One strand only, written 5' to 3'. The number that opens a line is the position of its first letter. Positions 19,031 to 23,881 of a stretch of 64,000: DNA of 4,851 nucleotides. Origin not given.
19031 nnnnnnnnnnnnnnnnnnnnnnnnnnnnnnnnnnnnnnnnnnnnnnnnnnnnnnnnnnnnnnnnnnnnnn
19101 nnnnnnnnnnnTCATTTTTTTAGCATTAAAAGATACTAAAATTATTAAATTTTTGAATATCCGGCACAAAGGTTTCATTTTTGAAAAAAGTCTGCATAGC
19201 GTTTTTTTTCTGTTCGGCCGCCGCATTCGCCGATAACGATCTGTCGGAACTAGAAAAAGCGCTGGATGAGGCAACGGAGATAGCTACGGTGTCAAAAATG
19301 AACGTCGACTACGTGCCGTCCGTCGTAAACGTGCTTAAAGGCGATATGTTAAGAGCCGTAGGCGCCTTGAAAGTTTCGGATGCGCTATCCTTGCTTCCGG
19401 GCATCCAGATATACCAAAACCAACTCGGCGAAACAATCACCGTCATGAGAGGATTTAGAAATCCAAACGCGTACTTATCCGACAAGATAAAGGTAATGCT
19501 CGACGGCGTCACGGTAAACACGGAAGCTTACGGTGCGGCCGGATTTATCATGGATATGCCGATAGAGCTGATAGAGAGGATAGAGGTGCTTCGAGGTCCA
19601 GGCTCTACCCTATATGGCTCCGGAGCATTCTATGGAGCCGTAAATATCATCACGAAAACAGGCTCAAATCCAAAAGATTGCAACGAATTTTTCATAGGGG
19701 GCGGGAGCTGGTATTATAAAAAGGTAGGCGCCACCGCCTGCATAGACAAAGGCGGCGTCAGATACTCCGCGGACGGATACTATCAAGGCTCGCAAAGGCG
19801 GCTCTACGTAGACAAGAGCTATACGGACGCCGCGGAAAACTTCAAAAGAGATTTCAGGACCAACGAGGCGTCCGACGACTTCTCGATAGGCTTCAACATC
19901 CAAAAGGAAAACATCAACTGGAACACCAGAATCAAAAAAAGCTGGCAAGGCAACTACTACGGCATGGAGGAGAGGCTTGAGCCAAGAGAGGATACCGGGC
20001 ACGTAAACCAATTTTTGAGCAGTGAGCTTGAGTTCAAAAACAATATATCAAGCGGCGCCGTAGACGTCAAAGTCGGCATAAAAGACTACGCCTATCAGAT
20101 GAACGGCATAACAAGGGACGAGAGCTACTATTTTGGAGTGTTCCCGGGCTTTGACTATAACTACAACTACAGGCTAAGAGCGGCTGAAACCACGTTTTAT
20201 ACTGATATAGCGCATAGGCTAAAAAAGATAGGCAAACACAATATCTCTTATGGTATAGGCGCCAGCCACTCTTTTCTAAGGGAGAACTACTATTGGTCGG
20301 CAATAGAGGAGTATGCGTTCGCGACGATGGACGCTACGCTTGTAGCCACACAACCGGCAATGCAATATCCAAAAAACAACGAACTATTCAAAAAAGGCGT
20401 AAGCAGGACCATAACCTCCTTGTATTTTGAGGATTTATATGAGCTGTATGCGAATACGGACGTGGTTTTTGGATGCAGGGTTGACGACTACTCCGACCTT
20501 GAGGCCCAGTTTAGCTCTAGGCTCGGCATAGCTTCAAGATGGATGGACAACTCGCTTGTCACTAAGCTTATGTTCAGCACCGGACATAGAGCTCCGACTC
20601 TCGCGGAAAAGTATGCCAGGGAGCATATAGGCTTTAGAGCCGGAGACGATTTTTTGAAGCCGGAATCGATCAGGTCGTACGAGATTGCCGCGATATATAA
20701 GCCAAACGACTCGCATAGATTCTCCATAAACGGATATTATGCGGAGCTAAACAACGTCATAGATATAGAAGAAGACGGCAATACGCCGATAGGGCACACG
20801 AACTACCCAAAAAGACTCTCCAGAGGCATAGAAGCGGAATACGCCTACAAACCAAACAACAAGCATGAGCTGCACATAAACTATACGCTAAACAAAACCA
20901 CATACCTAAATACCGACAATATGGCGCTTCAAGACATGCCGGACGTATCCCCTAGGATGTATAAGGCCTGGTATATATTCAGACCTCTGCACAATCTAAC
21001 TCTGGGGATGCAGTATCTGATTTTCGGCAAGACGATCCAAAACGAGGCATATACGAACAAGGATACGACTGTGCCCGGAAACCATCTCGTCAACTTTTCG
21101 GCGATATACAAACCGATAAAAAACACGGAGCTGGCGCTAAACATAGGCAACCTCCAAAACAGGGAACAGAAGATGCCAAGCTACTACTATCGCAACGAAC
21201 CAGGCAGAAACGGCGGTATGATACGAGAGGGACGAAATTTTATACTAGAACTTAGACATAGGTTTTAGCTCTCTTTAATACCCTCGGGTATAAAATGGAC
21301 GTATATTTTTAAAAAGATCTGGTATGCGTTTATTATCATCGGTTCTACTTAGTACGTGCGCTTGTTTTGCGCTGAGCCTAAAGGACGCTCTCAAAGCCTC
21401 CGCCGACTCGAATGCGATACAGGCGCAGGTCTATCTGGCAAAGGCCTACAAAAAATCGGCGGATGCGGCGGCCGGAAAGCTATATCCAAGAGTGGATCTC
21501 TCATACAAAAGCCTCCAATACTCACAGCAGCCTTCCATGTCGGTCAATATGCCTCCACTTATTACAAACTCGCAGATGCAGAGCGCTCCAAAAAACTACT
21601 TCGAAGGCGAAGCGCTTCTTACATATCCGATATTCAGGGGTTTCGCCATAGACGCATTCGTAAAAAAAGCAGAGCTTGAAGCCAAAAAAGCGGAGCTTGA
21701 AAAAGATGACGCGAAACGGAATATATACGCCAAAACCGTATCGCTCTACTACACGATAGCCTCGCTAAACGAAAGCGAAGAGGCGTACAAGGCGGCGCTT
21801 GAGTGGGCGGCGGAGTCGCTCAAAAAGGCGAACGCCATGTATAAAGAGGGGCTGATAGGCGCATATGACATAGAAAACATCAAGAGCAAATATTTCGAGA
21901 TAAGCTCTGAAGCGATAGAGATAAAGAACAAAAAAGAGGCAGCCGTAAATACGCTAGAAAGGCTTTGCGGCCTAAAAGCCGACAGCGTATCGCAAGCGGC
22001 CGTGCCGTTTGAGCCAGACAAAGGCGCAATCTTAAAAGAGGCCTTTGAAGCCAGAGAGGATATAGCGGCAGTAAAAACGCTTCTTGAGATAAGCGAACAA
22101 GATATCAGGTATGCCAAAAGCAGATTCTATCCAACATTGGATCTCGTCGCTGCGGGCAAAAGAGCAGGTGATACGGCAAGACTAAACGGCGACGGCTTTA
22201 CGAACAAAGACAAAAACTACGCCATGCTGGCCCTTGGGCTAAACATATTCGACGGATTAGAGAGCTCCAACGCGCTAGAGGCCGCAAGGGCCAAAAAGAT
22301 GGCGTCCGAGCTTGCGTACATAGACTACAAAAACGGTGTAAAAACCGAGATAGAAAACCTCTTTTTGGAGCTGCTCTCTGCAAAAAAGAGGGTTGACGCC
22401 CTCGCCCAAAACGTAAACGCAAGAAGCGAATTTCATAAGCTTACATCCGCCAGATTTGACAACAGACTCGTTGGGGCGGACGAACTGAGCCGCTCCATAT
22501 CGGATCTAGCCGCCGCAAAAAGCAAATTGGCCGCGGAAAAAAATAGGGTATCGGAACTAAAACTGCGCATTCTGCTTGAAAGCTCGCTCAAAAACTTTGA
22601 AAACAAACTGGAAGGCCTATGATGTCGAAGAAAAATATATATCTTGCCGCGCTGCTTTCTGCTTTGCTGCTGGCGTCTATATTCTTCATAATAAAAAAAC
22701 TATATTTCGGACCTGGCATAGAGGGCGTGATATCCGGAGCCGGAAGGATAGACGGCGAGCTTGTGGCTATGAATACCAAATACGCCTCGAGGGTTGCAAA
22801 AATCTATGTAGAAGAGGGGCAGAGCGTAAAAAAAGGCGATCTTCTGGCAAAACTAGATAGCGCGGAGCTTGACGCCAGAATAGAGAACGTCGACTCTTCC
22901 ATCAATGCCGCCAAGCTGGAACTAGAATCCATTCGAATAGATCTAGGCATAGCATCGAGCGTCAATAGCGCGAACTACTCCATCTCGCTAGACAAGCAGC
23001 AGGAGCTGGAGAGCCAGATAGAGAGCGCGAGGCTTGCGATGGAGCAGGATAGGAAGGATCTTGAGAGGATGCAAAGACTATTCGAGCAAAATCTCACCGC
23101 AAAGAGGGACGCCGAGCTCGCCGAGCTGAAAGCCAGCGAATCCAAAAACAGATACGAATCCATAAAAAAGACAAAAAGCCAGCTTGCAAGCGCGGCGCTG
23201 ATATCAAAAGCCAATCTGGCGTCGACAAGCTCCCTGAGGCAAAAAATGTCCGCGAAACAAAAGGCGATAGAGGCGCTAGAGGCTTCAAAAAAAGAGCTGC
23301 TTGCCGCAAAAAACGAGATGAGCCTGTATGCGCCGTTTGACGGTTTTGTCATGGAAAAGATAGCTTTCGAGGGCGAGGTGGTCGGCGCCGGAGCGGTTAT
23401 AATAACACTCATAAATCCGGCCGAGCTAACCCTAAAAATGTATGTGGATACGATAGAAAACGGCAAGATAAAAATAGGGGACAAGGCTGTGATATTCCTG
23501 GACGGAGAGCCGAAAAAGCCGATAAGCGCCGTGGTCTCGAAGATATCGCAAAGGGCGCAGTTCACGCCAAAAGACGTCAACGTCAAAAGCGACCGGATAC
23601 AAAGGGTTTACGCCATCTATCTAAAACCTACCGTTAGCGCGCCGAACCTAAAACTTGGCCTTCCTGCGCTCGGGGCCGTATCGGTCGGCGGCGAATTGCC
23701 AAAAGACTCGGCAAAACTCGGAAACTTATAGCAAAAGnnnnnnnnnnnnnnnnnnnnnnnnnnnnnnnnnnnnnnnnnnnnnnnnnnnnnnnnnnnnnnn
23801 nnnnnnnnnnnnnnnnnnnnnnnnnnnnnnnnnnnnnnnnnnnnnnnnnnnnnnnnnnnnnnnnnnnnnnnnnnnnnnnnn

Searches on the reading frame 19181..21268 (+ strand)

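Call 8: search_protein_families(library=pfam, proteins=[window:19181-21268:+])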
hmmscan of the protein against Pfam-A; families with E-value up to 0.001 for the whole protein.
window:19181-21268:+ (695 aa): 1 family
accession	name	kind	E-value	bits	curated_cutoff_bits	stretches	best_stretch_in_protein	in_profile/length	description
PF07715.20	Plug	-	7.1e-20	72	23.9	1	45-152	5-106/107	TonB-dependent Receptor Plug Domain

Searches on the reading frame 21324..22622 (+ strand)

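Call 8: search_protein_families(library=pfam, proteins=[window:21324-22622:+])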
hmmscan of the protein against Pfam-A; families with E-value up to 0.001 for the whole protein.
window:21324-22622:+ (432 aa): 1 family
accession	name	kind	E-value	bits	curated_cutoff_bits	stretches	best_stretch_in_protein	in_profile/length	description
PF02321.23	OEP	-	3.1e-43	148.2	22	2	237-415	5-181/187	Outer membrane efflux protein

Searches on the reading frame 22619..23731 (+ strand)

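Call 8: search_protein_families(library=pfam, proteins=[window:22619-23731:+])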
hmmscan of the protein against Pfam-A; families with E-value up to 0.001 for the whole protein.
window:22619-23731:+ (370 aa): 4 families
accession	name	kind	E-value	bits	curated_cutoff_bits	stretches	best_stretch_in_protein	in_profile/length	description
PF13437.12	HlyD_3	-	1.2e-16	61.8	22.2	1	236-318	2-85/106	HlyD family secretion protein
PF16576.10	HlyD_D23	-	2.4e-13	50.3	30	1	48-314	19-189/214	Barrel-sandwich domain of CusB or HlyD membrane-fusion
PF13533.13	Biotin_lipoyl_2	-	2.1e-08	34.2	29.8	1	51-80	3-32/32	Biotin-lipoyl like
PF00364.28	Biotin_lipoyl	-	7.6e-06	26.1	22.1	0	59-79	16-36/73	Biotin-requiring enzyme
